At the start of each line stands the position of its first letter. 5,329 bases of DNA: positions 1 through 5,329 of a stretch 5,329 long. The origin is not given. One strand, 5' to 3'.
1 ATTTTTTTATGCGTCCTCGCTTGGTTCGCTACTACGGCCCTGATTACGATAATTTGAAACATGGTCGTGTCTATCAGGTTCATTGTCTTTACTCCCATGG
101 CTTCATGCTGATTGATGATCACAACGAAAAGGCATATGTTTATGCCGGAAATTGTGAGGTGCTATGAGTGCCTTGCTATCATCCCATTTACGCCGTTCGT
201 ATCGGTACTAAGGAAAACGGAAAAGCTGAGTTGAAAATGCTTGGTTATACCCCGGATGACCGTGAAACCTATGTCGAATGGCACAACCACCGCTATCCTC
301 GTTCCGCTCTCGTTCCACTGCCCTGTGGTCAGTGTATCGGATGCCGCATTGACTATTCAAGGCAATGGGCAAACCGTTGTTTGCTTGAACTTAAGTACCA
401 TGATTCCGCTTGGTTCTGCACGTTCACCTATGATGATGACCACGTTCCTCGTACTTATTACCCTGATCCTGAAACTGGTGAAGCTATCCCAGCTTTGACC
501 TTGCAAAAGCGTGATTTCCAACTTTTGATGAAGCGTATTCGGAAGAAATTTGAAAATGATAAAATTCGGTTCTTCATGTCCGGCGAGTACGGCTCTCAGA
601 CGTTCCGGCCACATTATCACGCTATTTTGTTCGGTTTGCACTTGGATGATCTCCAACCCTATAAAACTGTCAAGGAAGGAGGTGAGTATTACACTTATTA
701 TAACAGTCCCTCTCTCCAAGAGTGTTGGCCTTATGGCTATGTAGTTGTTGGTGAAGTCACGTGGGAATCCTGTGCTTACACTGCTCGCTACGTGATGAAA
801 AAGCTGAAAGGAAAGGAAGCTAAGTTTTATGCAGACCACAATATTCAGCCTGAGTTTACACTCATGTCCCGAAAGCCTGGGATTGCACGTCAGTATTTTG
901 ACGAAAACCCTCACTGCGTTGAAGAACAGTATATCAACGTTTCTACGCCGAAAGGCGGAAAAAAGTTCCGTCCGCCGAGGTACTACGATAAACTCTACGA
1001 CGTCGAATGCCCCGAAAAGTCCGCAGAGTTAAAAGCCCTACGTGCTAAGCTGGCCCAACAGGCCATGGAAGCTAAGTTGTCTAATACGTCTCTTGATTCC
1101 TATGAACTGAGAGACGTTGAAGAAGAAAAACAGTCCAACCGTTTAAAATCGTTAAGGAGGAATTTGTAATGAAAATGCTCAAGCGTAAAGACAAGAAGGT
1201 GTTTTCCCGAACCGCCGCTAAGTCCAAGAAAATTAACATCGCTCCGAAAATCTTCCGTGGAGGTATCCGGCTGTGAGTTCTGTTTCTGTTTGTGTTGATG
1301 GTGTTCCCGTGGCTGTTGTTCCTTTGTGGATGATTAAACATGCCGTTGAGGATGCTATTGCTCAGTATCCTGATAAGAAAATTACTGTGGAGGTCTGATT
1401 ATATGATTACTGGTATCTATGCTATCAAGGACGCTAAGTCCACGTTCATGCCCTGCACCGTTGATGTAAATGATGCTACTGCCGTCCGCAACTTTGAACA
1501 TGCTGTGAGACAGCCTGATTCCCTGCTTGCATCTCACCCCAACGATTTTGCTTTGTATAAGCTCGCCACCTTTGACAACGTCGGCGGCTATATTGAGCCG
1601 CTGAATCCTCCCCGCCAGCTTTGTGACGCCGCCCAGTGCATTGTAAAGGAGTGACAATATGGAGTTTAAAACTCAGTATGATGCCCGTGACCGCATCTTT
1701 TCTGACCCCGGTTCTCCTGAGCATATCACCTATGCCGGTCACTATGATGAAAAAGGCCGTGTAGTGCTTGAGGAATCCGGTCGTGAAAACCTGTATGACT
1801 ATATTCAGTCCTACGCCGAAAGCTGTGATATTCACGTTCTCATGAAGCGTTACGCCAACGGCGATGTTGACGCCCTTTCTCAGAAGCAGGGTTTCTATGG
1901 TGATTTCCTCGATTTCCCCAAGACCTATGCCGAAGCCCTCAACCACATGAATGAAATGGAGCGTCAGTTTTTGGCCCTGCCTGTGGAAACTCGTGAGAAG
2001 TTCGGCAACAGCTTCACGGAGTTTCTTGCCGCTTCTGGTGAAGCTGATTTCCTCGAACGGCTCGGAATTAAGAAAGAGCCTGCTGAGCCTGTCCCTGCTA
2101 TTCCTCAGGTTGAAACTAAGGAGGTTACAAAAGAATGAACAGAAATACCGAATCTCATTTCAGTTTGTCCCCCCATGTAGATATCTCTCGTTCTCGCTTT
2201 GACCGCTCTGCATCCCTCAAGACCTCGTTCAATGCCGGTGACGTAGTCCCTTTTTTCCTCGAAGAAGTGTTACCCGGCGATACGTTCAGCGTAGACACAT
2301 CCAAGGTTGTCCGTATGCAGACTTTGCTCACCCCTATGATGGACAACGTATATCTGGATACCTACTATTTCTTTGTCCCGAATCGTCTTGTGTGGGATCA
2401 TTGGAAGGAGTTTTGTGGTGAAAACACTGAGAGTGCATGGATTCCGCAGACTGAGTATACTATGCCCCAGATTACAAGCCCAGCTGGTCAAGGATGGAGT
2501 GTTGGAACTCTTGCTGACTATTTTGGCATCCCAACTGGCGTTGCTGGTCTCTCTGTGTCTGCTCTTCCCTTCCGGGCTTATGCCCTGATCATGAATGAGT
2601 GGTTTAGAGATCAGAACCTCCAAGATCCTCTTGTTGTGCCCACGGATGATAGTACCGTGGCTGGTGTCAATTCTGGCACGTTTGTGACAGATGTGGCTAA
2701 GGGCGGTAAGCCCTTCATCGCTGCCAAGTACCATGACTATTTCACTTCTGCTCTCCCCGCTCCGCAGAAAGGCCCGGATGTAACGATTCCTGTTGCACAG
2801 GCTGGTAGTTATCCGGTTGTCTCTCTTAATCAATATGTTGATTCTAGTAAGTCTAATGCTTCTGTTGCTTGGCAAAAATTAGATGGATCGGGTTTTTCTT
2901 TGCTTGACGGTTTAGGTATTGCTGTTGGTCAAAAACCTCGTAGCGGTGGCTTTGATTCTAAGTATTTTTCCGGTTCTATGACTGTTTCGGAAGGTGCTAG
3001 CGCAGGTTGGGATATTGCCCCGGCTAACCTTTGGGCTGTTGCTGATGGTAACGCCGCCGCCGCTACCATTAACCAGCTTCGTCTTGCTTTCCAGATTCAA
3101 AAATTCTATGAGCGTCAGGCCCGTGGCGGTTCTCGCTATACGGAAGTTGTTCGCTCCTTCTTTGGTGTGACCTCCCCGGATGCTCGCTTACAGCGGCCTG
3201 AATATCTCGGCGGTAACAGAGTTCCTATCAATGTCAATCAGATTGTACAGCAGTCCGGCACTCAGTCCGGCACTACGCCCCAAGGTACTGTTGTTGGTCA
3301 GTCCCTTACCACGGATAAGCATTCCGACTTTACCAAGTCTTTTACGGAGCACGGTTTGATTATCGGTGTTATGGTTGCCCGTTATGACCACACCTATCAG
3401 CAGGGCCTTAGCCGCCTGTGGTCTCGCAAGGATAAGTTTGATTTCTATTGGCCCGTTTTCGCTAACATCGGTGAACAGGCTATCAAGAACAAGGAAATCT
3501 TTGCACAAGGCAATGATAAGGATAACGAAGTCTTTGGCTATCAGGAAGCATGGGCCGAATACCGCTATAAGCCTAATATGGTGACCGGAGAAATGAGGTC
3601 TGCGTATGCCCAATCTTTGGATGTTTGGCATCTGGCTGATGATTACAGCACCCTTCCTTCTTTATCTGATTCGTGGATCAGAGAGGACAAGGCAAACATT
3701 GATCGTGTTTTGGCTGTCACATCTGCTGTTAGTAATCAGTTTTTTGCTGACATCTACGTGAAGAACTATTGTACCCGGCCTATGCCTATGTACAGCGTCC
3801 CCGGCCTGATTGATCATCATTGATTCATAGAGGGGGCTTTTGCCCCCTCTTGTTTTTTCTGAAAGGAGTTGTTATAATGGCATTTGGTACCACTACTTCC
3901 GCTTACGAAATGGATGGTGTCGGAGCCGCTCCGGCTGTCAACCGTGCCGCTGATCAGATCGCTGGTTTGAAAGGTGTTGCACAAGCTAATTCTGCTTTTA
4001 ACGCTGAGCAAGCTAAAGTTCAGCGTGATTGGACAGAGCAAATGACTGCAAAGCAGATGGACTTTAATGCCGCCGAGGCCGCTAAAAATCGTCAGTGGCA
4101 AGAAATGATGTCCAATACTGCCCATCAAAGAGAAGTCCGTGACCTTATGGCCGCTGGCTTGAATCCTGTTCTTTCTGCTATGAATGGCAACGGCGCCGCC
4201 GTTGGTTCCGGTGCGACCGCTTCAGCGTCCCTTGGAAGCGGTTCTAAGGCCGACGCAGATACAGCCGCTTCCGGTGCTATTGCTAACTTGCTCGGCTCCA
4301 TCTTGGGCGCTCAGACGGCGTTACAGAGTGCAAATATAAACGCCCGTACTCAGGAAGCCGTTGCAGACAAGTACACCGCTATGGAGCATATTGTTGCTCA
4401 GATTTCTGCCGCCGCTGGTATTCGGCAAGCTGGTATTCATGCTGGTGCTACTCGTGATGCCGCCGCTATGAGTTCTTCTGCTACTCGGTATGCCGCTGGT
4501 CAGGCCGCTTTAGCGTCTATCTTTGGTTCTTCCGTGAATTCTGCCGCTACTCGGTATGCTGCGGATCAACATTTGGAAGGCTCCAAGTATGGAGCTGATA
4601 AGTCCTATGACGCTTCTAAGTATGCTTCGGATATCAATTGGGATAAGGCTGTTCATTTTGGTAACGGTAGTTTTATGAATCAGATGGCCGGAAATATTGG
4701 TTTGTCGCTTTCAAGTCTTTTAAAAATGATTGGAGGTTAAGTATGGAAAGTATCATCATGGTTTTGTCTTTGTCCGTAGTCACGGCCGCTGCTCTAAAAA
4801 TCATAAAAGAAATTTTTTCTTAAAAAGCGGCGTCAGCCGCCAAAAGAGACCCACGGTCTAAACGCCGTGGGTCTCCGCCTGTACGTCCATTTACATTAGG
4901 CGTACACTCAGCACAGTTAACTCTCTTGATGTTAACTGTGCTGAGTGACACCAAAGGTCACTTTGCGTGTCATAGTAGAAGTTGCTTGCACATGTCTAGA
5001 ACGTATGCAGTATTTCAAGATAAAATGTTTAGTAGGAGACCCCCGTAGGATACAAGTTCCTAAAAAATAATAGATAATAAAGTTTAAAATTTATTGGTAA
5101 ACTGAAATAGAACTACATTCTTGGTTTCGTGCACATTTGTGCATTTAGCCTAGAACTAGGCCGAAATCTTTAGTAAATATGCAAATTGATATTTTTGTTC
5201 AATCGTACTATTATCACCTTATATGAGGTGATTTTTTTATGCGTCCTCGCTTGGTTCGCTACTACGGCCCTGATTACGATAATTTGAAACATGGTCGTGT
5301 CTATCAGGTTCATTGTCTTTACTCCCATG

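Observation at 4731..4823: Strongly RBS-coupled 26-aa transmembrane peptide directly downstream of VP2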

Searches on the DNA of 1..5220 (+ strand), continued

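Call 58: get_annotated_region(hit=H11, flank=5000)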
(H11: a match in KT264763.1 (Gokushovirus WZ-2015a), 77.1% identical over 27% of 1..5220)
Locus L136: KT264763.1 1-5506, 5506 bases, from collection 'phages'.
description: Gokushovirus WZ-2015a isolate 15Fra10, complete genome.
organism: Gokushovirus WZ-2015a (NCBI taxid 1758150)
taxonomy: Viruses; Monodnaviria; Sangervirae; Phixviricota; Malgrandaviricetes; Petitvirales; Microviridae; Gokushovirinae
host: Homo sapiens; source: feces; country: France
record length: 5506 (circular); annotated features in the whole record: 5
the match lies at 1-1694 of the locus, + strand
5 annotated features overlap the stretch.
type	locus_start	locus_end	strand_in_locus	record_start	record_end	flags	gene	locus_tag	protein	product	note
CDS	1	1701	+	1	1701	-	-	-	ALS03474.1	VP1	-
CDS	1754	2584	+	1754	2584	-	-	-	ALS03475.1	VP2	-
CDS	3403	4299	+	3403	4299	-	-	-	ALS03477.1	VP4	-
CDS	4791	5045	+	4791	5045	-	-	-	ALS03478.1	VP5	-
CDS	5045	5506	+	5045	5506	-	-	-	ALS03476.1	VP3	-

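Call 59: get_annotated_region(hit=H12, flank=5000)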
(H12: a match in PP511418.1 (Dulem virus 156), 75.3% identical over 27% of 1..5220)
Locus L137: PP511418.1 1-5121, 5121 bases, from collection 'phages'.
description: Dulem virus 156 isolate Duke_21_80, complete genome.
organism: Dulem virus 156 (NCBI taxid 3145633)
taxonomy: Viruses; Monodnaviria; Sangervirae; Phixviricota; Malgrandaviricetes; Petitvirales; Microviridae; Microvirus
host: Eulemur fulvus collaris; source: feces; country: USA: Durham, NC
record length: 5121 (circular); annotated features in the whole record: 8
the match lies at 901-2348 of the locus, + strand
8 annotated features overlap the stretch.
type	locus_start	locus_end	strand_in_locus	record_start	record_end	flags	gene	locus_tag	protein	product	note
CDS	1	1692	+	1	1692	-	-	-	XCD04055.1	major capsid protein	-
CDS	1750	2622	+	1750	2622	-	-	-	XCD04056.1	DNA pilot protein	-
CDS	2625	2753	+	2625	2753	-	-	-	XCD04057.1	hypothetical protein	-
CDS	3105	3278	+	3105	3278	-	-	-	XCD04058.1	hypothetical protein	-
CDS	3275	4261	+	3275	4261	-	-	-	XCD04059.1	replication initiator protein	-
CDS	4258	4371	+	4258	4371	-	-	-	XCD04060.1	DNA binding protein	-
CDS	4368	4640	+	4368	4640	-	-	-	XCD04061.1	nonstructural protein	-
CDS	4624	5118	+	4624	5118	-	-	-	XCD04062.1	internal scaffolding protein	-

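Call 60: get_annotated_region(hit=H16, flank=5000)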
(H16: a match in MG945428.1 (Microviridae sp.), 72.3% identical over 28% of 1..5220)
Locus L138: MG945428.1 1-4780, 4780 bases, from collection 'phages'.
description: UNVERIFIED: Microviridae sp. isolate 4494-1602, complete genome.
organism: Microviridae sp. (NCBI taxid 2202644)
taxonomy: Viruses; Monodnaviria; Sangervirae; Phixviricota; Malgrandaviricetes; Petitvirales; Microviridae
host: -; source: pig feces; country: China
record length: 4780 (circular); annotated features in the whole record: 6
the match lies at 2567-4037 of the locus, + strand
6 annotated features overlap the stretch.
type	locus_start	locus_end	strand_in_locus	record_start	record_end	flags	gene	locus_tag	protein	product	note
misc_feature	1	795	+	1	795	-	-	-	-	-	similar to VP4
misc_feature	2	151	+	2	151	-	-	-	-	-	similar to hypothetical protein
misc_feature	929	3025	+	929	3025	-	-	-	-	-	similar to VP5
misc_feature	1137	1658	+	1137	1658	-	-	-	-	-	similar to VP3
misc_feature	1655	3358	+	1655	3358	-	-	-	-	-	similar to VP1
misc_feature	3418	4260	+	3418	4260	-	-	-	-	-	similar to VP2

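Call 61: get_annotated_region(hit=H17, flank=5000)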
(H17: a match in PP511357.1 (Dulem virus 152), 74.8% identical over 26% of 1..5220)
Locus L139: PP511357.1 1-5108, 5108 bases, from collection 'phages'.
description: Dulem virus 152 isolate Duke_18_67, complete genome.
organism: Dulem virus 152 (NCBI taxid 3145629)
taxonomy: Viruses; Monodnaviria; Sangervirae; Phixviricota; Malgrandaviricetes; Petitvirales; Microviridae; Microvirus
host: Eulemur coronatus; source: feces; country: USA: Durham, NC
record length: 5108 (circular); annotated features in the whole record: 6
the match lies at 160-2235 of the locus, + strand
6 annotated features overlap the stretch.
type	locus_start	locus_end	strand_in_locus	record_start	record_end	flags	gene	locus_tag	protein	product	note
CDS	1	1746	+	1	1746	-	-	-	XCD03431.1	major capsid protein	-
CDS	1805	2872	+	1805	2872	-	-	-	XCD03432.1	DNA pilot protein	-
CDS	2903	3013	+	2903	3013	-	-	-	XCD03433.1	hypothetical protein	-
CDS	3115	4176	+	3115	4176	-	-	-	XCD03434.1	replication initiator protein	-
CDS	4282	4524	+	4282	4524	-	-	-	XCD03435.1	nonstructural protein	-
CDS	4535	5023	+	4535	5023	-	-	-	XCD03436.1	internal scaffolding protein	-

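Call 62: get_annotated_region(hit=H18, flank=5000)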
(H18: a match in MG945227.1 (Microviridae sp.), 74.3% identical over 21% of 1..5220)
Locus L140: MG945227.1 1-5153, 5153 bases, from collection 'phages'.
description: UNVERIFIED: Microviridae sp. isolate 1069-1801, complete genome.
organism: Microviridae sp. (NCBI taxid 2202644)
taxonomy: Viruses; Monodnaviria; Sangervirae; Phixviricota; Malgrandaviricetes; Petitvirales; Microviridae
host: -; source: pig feces; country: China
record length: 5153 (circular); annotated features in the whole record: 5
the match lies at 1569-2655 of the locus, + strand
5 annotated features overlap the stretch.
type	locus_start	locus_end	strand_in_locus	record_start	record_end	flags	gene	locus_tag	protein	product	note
misc_feature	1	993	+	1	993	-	-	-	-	-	similar to VP4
misc_feature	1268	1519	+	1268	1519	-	-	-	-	-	similar to VP5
misc_feature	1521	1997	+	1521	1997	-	-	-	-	-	similar to VP3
misc_feature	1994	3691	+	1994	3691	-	-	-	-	-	similar to VP1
misc_feature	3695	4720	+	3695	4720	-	-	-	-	-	similar to VP2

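Call 77: search_dna_similar(query=window:3035-3821:+, collection=ecoli_genomes, mode=distant, max_rows=8)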
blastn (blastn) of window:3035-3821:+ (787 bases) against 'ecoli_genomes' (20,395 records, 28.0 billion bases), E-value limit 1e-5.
Records with a match: 7; places in all: 7; records where one place covers at least 80% of the query: 0.
Genomes with a match: 7 of 5426; with a place that covers at least 80% of the query: 0. Places per genome that has any: lowest 1, median 1, highest 1. On chromosomes: 7 places; on plasmids: 0.
Best place of each record, by identity: 60-80% 7.
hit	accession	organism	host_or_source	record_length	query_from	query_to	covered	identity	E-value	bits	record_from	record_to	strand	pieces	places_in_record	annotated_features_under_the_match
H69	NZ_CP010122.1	Escherichia coli strain C5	cow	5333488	46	513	59%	65.6%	8e-20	107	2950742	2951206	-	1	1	major capsid protein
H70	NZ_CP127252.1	Escherichia coli strain C41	Bos taurus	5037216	31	533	48%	70.3%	3e-18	175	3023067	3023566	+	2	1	major capsid protein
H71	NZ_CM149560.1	Escherichia coli strain MEI7BO1-21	Soil surface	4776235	31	533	48%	70.3%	3e-18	175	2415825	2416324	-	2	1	major capsid protein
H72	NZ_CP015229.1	Escherichia coli strain 06-00048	alfalfa sprout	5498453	304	533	29%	71.2%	5e-22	115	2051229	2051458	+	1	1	major capsid protein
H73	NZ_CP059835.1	Escherichia coli strain tcmA_3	swine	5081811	304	533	29%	70.0%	1e-18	104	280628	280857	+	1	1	major capsid protein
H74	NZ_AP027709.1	Escherichia coli strain PSS-15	Homo sapiens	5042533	304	533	29%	70.0%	1e-18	104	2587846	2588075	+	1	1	major capsid protein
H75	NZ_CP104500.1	Escherichia coli strain E9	Poultry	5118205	351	533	23%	71.6%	1e-16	97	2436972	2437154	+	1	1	major capsid protein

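Call 78: get_annotated_region(hit=H70, flank=5000)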
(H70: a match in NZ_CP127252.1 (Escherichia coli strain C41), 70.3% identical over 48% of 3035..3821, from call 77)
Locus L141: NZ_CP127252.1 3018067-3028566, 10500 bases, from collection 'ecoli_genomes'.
description: Escherichia coli strain C41 chromosome, complete genome
organism: Escherichia coli strain C41 (NCBI taxid 562)
replicon: chromosome; assembly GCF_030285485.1
host: Bos taurus; source: feces; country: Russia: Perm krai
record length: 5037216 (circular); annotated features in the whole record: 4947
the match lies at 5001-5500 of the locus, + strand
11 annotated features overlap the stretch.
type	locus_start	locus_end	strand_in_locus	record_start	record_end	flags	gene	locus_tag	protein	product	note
CDS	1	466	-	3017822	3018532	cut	-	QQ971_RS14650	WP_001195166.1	fimbria/pilus periplasmic chaperone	-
CDS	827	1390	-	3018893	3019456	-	fimA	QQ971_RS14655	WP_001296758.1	type 1 fimbrial major subunit FimA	-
CDS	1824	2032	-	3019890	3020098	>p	-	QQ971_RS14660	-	helix-turn-helix domain-containing protein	frameshifted; incomplete; partial in the middle of a contig; missing N-terminus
CDS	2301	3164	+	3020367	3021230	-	-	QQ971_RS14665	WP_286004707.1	rolling circle replication-associated protein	-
CDS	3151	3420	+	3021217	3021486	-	-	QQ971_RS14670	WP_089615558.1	hypothetical protein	-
CDS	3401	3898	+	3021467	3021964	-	-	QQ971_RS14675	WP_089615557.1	hypothetical protein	-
CDS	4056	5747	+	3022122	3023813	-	-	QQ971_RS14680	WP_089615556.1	major capsid protein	-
CDS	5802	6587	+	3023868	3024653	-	-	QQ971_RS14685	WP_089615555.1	hypothetical protein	-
CDS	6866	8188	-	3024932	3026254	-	hipA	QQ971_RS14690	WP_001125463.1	type II toxin-antitoxin system serine/threonine protein kinase toxin HipA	-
CDS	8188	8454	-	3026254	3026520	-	hipB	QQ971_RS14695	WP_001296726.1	type II toxin-antitoxin system antitoxin HipB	-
CDS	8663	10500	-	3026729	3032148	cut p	-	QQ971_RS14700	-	ECSE_1600 family autotransporter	frameshifted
